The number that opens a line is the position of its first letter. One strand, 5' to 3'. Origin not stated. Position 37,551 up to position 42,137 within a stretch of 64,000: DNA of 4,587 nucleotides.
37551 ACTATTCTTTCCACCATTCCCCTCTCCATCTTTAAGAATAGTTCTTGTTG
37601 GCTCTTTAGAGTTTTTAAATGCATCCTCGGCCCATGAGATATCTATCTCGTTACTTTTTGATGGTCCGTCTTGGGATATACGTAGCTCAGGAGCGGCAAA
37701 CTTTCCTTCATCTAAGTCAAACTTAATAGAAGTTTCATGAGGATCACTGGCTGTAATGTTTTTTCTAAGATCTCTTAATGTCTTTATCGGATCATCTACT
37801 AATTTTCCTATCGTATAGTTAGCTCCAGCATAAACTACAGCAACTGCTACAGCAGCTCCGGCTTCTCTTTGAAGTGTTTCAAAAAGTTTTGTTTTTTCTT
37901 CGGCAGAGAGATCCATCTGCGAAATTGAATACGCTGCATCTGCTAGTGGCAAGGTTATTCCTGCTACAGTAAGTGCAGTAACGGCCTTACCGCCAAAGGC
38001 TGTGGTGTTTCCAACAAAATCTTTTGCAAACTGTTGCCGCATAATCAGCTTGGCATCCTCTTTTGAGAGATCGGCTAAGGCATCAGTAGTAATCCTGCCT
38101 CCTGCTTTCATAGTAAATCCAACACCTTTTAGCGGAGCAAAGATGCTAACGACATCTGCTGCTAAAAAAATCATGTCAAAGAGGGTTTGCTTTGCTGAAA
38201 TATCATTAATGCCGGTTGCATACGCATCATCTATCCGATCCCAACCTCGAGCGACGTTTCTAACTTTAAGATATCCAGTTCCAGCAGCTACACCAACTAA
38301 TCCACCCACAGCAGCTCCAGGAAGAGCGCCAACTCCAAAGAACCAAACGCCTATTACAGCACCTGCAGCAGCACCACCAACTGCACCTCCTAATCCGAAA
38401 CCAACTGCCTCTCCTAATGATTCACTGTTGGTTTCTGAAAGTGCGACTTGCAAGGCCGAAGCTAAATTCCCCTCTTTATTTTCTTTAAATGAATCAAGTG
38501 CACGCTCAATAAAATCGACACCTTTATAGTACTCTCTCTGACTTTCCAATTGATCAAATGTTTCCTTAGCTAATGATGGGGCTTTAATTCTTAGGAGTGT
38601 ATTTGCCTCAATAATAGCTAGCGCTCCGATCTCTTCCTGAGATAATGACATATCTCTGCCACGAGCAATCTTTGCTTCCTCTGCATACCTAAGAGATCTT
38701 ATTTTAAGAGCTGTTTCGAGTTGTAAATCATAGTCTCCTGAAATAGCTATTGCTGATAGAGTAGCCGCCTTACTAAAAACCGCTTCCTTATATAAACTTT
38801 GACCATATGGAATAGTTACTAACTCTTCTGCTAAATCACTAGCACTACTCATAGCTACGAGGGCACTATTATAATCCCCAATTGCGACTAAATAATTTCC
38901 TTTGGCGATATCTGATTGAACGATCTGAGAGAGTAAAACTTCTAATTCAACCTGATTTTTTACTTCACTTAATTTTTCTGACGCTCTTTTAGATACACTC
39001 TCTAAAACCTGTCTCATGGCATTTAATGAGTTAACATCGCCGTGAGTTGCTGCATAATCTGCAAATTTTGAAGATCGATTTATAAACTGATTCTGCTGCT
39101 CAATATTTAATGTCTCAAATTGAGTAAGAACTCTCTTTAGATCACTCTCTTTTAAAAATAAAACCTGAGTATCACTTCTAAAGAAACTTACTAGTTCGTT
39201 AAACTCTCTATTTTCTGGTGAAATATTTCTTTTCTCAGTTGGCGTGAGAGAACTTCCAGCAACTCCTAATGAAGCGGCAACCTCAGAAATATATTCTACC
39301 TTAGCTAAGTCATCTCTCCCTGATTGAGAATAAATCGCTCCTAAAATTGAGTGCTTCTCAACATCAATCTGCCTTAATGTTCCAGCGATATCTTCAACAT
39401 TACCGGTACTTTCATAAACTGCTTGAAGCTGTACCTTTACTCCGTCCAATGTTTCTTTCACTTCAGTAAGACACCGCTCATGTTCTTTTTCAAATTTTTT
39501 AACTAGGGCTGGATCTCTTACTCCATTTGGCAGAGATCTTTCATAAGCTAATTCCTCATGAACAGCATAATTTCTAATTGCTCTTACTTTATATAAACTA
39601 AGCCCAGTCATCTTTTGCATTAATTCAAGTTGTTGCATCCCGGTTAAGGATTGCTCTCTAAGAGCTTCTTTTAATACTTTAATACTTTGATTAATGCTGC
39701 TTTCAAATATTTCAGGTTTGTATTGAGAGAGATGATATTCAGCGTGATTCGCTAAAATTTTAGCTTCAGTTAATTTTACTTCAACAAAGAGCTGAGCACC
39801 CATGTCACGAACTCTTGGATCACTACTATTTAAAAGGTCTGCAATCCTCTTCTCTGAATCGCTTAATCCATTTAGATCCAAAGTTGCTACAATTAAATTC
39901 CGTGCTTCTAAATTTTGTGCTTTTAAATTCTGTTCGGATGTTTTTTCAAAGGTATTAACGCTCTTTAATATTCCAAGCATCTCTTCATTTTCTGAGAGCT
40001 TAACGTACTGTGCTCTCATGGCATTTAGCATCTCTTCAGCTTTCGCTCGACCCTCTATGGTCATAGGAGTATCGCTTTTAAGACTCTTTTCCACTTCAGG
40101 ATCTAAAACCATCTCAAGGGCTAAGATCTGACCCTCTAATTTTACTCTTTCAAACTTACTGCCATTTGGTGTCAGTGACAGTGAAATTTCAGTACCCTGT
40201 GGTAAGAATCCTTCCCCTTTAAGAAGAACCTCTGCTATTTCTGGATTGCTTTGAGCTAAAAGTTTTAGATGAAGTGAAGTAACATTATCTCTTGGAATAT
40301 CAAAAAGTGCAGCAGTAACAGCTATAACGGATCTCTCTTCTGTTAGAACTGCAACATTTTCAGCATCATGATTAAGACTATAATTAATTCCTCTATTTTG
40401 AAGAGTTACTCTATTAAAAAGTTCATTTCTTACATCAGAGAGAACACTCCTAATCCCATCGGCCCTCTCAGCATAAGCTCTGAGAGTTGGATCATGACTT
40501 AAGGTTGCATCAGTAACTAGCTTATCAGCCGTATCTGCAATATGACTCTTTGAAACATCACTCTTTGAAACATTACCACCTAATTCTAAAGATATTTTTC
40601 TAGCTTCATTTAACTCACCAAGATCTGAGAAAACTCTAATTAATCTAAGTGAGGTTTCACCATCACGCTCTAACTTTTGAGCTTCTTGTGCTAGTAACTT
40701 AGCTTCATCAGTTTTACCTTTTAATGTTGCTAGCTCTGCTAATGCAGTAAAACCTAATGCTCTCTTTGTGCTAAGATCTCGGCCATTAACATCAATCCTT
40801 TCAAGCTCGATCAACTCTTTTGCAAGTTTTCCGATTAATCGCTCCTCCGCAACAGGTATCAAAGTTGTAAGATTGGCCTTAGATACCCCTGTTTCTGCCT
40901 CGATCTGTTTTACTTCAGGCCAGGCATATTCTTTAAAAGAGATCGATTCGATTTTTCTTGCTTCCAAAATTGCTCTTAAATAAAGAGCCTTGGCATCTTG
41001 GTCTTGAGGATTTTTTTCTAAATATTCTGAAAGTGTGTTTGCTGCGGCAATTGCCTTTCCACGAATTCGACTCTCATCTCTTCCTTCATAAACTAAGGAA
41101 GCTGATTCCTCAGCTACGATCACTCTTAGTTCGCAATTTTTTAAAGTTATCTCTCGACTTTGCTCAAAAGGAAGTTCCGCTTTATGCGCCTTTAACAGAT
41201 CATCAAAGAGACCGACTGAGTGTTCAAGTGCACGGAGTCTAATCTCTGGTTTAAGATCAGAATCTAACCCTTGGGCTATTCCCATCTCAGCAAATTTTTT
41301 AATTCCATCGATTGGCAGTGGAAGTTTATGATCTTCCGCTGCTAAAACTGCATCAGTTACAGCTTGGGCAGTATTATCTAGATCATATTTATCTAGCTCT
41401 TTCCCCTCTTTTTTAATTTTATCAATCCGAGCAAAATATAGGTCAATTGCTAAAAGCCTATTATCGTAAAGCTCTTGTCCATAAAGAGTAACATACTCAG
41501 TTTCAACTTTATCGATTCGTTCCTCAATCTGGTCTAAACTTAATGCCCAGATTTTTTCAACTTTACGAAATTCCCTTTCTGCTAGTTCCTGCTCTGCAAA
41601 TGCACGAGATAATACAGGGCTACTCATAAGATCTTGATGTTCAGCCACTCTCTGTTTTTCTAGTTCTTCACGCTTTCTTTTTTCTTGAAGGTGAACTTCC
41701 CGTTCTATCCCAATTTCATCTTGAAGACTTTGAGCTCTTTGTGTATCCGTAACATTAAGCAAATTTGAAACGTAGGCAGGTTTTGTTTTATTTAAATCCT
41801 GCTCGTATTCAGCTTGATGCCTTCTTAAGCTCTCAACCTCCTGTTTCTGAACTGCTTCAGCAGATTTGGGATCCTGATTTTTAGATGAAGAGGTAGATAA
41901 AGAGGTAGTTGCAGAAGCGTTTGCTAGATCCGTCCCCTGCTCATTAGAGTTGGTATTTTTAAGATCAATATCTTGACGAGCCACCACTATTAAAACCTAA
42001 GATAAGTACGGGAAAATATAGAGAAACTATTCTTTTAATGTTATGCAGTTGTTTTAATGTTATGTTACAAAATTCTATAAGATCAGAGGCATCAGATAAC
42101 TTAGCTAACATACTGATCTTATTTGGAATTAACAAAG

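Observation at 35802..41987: Giant 1809-aa coiled-coil protein with a bilobed glycine-zipper hydrophobic domain, translationally coupled (TAGATG) to a 251-aa ORF of unknown fold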

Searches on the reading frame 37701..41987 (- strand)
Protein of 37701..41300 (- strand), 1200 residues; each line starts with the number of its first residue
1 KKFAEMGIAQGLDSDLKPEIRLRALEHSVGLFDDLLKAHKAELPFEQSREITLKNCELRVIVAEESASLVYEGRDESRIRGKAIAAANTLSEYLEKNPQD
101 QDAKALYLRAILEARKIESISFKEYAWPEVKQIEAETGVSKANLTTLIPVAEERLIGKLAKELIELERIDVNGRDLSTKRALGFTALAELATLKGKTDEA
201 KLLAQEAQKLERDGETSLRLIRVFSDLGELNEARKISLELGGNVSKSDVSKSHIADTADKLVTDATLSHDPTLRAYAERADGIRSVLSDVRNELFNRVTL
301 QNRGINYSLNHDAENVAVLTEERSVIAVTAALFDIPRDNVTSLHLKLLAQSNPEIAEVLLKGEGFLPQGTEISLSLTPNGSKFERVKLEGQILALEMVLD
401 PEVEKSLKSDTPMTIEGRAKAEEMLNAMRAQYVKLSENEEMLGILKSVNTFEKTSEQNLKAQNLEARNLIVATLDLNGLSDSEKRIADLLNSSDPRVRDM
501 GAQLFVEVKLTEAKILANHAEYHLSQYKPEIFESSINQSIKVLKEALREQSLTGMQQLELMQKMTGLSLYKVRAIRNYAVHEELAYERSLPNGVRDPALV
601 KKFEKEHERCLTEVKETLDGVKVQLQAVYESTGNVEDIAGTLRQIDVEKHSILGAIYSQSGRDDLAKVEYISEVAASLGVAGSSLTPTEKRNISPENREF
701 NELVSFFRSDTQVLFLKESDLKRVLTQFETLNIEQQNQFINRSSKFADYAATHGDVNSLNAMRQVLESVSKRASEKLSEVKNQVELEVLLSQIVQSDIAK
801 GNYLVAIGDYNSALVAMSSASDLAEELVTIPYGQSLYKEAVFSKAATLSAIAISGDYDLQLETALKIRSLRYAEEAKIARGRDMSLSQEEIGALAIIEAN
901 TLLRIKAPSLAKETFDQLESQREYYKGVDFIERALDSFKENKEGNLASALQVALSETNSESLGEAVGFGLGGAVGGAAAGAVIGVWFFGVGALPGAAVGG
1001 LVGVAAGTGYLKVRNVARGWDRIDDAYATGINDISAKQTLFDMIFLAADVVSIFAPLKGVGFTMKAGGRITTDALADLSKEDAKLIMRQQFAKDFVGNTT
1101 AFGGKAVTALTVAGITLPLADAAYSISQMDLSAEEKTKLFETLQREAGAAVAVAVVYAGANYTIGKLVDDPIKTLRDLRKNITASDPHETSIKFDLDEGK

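Call 38: find_homologous_proteins(query=A3, max_evalue=0.01)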
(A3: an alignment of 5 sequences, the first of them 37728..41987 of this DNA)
Query A3 (5 sequences) (1420 aa, profile of the alignment): 2 proteins with E <= 0.01 among 8000 candidates.
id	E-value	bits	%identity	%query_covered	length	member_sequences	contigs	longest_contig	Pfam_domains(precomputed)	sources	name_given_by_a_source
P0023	0.0e+0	2150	100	100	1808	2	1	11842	PF21724.3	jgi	-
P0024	2.7e-6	43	28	27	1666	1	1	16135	-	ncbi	-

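Call 62: search_protein_representatives(protein=window:37701-41300:-)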
Query: 1200 residues. Proteins with E-value up to 0.001 (for the whole library): 58; up to 1e-10: 37; up to 1e-30: 12. The best 58 are listed.
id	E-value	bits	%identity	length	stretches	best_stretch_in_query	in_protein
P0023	0.0e+00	2547.2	100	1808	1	1-1200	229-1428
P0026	8.8e-263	891.2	44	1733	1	16-1188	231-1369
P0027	3.1e-171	588.1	34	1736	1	11-1183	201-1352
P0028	1.5e-113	397.2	33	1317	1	387-1187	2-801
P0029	2.1e-89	317.2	35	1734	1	3-613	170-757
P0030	9.0e-76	272.1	27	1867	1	16-1177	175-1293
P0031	3.7e-70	253.5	28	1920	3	636-1181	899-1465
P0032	5.3e-51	190.1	28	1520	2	319-1069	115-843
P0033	9.8e-48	179.2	27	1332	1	317-1071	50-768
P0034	7.1e-45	169.8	32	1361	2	642-1115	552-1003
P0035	1.5e-32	128.9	36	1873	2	793-1159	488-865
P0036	1.6e-31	125.5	32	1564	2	680-1167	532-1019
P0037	1.1e-28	116.2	27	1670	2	319-1111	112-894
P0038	1.8e-27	112.1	31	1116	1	674-1163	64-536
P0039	8.7e-27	109.9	31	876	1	694-1067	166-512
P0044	6.1e-21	90.5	31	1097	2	680-1166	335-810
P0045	2.0e-20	88.8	35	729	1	837-1077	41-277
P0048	2.6e-17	78.5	28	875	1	585-1174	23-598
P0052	4.5e-16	74.4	33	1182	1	830-1065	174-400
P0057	3.5e-12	61.5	27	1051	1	509-1065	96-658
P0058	1.0e-11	60.0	45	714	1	935-1061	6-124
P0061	1.2e-10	56.5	35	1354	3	929-1104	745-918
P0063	4.9e-09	51.1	32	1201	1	870-1087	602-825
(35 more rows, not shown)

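Call 65: search_protein_families(library=pfam, alignment_id=A6, max_evalue=0.001)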
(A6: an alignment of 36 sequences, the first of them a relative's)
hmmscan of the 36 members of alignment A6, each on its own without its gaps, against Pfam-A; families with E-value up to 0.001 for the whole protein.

A. member 1, P0032 (1520 aa): 1 family
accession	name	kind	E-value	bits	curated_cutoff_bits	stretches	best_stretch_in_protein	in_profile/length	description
PF21724.2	DUF6861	-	1.1e-05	25.4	28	1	744-783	44-83/194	Family of unknown function (DUF6861)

B. families by the number of members that match (of 36 scanned): 11 families
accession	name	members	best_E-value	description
PF21724.2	DUF6861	13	6.1e-09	Family of unknown function (DUF6861)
PF07719.23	TPR_2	2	2e-11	Tetratricopeptide repeat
PF13428.12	TPR_14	2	1.5e-08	Tetratricopeptide repeat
PF13432.12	TPR_16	2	1.6e-08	Tetratricopeptide repeat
PF13424.12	TPR_12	2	1.4e-05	Tetratricopeptide repeat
PF15532.11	Ntox30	1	2e-16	Bacterial toxin 30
PF14381.12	EDR1_CTR1_ARMC3_pept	1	2.9e-08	EDR1/CTR1/ARMC3, peptidase-like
PF13174.12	TPR_6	1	4.5e-08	Tetratricopeptide repeat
PF13176.12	TPR_7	1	3.6e-05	Tetratricopeptide repeat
PF11981.13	DUF3482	1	0.00048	Domain of unknown function (DUF3482)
PF08044.16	DUF1707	1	0.00078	DUF1707 SHOCT-like domain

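Call 66: find_encoding_contigs(protein=P0027, flank=6000, max_places=2)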
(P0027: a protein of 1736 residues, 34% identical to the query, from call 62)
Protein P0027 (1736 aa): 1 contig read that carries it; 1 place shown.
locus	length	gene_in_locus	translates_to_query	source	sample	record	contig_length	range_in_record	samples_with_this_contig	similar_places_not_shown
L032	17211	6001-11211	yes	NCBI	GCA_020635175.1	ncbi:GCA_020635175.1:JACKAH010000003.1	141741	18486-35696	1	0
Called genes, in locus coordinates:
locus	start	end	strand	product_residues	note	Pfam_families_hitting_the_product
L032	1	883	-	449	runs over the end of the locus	PF00364:Biotin_lipoyl, PF26018:BSH_RND_rel (faint), PF02817:E3_binding, PF00198:2-oxoacid_dh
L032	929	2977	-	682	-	PF00676:E1_dh, PF02775:TPP_enzyme_C (weak), PF02779:Transket_pyr, PF02780:Transketolase_C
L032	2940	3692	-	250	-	PF21948:LplA-B_cat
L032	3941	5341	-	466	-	PF00890:FAD_binding_2 (weak), PF01134:GIDA (faint), PF01262:AlaDh_PNT_C (faint), PF07992:Pyr_redox_2, PF12831:FAD_oxidored (weak), PF13738:Pyr_redox_3, PF00070:Pyr_redox, PF02852:Pyr_redox_dim, +3 more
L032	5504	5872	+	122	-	-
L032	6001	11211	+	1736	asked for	PF21724:DUF6861 (weak)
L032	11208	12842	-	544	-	PF00072:Response_reg, PF00512:HisKA, PF02518:HATPase_c, PF00072:Response_reg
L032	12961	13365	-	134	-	PF00072:Response_reg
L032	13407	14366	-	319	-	PF00849:PseudoU_synth_2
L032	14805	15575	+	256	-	-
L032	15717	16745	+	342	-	PF00150:Cellulase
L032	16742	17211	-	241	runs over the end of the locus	PF13489:Methyltransf_23, PF08241:Methyltransf_11 (faint), PF08242:Methyltransf_12, PF13649:Methyltransf_25 (weak), PF13847:Methyltransf_31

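Call 67: search_protein_families(library=pfam, proteins=[P0061, P0044, P0038, P0052, P0058, P0039, P0045, P0048, P0057], max_evalue=0.05)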
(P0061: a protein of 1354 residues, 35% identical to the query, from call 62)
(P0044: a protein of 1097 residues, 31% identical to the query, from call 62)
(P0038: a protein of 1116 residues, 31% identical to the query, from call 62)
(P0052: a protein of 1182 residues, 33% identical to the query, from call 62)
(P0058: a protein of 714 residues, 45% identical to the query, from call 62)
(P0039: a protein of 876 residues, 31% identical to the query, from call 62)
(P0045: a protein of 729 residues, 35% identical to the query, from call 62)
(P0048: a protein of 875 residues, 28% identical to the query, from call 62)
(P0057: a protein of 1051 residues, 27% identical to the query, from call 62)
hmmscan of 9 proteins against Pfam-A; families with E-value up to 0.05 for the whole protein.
P0061 (1354 aa): 13 families
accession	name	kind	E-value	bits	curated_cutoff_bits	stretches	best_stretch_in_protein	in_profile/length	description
PF15532.11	Ntox30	-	2e-16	60.5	25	1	1108-1171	2-64/103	Bacterial toxin 30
PF07719.23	TPR_2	-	4.2e-06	26.9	27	0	700-732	1-33/34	Tetratricopeptide repeat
PF13424.12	TPR_12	-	1.4e-05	25.6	30.1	0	690-731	34-76/77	Tetratricopeptide repeat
PF21724.2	DUF6861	-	3.6e-05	23.7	28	1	781-817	44-80/194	Family of unknown function (DUF6861)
PF13428.12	TPR_14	-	9.9e-05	23.1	23.5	0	546-579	4-38/44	Tetratricopeptide repeat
PF13432.12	TPR_16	-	0.0001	23.1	32.7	1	686-734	21-65/65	Tetratricopeptide repeat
PF08044.16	DUF1707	-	0.00078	19.9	27.6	0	35-60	9-34/53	DUF1707 SHOCT-like domain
PF14559.12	TPR_19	-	0.005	17.6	25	0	555-613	3-58/68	Tetratricopeptide repeat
PF13181.12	TPR_8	-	0.005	17.3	25.7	0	544-570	2-28/34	Tetratricopeptide repeat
PF10345.15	Cohesin_load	-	0.014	14.3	25.8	0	521-598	377-459/585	Cohesin loading factor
PF22888.1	FIMAH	-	0.036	15.1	24.8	0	540-583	22-65/81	FIMAH domain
PF13414.12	TPR_11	-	0.039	14.1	26.8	1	555-575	6-26/42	TPR repeat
PF12895.13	ANAPC3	-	0.045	14.5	27.2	0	525-566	38-79/82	Anaphase-promoting complex, cyclosome, subunit 3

P0044 (1097 aa): 1 family
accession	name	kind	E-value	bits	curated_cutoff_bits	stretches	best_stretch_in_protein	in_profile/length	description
PF14381.12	EDR1_CTR1_ARMC3_pept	-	2.9e-08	34.2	27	1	930-1043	59-171/203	EDR1/CTR1/ARMC3, peptidase-like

P0038 (1116 aa): 0 families

P0052 (1182 aa): 0 families

P0058 (714 aa): 6 families
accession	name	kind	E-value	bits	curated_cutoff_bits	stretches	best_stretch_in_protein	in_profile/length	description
PF21724.2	DUF6861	-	1.1e-05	25.4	28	1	33-73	40-80/194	Family of unknown function (DUF6861)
PF07862.16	Nif11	-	0.023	15.4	23.8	0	653-669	8-24/48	Nif11 domain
PF20669.3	Exo70_N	-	0.024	15.3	23.9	0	356-410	16-72/83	Exocyst complex component Exo70 N-terminal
PF12993.12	DUF3877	-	0.037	14.4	27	0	494-565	31-100/173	Domain of unknown function, E. rectale Gene description (DUF3877)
PF16708.10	LppA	-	0.038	14.4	26.4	0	380-425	9-54/153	Lipoprotein confined to pathogenic Mycobacterium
PF10407.14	Cytokin_check_N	-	0.042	14.2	22.6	0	399-437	9-47/71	Cdc14 phosphatase binding protein N-terminus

P0039 (876 aa): 0 families

P0045 (729 aa): 2 families
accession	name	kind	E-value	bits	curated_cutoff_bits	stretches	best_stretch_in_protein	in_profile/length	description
PF21724.2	DUF6861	-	0.00017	21.5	28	1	151-225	32-113/194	Family of unknown function (DUF6861)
PF01433.26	Peptidase_M1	-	0.04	13.9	27.7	0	468-492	59-83/218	Peptidase family M1 domain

P0048 (875 aa): 0 families

P0057 (1051 aa): 0 families

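Call 80: find_encoding_contigs(protein=P0061, flank=5000, max_places=2)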
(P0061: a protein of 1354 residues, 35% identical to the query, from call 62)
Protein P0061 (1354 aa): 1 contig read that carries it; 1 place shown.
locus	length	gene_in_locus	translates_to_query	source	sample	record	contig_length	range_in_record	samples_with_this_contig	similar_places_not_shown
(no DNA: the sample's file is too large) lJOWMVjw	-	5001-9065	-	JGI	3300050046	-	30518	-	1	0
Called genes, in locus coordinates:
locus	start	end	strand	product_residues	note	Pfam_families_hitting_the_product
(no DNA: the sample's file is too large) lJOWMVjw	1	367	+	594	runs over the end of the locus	-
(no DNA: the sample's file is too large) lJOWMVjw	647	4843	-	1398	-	PF04286:DUF445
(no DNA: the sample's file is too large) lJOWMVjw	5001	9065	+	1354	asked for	PF13428:TPR_14 (faint), PF13424:TPR_12 (faint), PF07719:TPR_2 (faint), PF15532:Ntox30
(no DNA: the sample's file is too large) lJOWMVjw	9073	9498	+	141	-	-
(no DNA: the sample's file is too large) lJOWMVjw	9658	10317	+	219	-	PF00578:AhpC-TSA, PF08534:Redoxin, PF10417:1-cysPrx_C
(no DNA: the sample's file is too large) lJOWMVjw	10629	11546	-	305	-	PF01847:VHL (weak)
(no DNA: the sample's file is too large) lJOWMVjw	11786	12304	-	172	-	-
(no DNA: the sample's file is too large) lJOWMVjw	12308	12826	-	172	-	-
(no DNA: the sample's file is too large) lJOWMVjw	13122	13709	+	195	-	PF07452:CHRD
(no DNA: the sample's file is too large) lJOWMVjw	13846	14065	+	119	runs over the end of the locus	-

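Call 94: search_protein_families(library=ncbifam, proteins=[P0027, P0032, P0038], max_evalue=0.01)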
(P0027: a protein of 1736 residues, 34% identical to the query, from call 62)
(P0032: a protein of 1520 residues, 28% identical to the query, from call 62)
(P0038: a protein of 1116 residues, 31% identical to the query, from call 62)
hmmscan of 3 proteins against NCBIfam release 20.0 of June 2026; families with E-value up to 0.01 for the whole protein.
P0027 (1736 aa): 0 families

P0032 (1520 aa): 0 families

P0038 (1116 aa): 0 families

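Call 100: find_encoding_contigs(protein=P0044, flank=6000, max_places=2)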
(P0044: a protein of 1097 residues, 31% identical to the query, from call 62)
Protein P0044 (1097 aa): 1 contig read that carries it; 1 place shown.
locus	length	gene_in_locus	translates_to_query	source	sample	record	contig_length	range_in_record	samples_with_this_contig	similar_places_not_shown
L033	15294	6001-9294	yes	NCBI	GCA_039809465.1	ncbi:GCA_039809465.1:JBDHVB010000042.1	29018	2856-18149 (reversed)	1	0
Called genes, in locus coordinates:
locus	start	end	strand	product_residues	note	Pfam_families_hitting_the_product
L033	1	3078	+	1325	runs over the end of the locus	PF01839:FG-GAP (faint), PF13517:FG-GAP_3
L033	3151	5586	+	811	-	PF08448:PAS_4 (faint), PF00512:HisKA, PF02518:HATPase_c, PF13581:HATPase_c_2 (faint), PF00072:Response_reg, PF00512:HisKA, PF02518:HATPase_c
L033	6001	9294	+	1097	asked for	PF14381:EDR1_CTR1_ARMC3_pept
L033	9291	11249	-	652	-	PF16177:ACAS_N, PF00501:AMP-binding, PF13193:AMP-binding_C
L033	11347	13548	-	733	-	PF23416:DUF7107 (faint), PF04706:Dickkopf_N (weak)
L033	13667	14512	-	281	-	-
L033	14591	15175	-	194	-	-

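Call 101: find_encoding_contigs(protein=P0032, flank=6000, max_places=2)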
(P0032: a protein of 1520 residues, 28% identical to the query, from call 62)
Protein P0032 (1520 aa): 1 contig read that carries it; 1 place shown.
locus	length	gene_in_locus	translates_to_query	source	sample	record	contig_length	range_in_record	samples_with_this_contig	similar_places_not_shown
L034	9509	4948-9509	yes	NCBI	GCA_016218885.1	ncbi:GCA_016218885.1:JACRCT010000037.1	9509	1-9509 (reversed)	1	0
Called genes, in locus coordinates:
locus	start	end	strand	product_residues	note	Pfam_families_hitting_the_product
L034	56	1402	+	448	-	PF00202:Aminotran_3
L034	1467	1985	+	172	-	-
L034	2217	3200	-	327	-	-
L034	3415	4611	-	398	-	-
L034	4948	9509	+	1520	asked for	PF21724:DUF6861 (weak)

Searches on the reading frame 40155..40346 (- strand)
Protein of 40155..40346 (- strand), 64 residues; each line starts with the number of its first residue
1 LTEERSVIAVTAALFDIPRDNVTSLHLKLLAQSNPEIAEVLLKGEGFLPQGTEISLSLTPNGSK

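Call 78: search_solved_structures(query=A8, max_evalue=10, show_alignments=2)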
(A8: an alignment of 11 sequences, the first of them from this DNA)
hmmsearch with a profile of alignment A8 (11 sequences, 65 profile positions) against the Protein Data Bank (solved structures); distinct sequences matched with E-value up to 10: 5.
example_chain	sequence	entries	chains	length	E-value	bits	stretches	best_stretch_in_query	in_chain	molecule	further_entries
1yy3_A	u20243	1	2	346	0.0022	20.9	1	9-57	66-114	S-adenosylmethionine:tRNA ribosyltransferase-isomerase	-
5k57_A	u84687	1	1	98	0.49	13.4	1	26-51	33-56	Protein DDI1 homolog 2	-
7jw1_E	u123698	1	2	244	0.65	13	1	18-38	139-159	Size determination protein Sid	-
9k7u_A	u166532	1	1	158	0.75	12.8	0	20-52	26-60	Heter-Zn2-HEHE-22A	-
1si8_A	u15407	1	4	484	0.93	12.5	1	5-44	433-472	Catalase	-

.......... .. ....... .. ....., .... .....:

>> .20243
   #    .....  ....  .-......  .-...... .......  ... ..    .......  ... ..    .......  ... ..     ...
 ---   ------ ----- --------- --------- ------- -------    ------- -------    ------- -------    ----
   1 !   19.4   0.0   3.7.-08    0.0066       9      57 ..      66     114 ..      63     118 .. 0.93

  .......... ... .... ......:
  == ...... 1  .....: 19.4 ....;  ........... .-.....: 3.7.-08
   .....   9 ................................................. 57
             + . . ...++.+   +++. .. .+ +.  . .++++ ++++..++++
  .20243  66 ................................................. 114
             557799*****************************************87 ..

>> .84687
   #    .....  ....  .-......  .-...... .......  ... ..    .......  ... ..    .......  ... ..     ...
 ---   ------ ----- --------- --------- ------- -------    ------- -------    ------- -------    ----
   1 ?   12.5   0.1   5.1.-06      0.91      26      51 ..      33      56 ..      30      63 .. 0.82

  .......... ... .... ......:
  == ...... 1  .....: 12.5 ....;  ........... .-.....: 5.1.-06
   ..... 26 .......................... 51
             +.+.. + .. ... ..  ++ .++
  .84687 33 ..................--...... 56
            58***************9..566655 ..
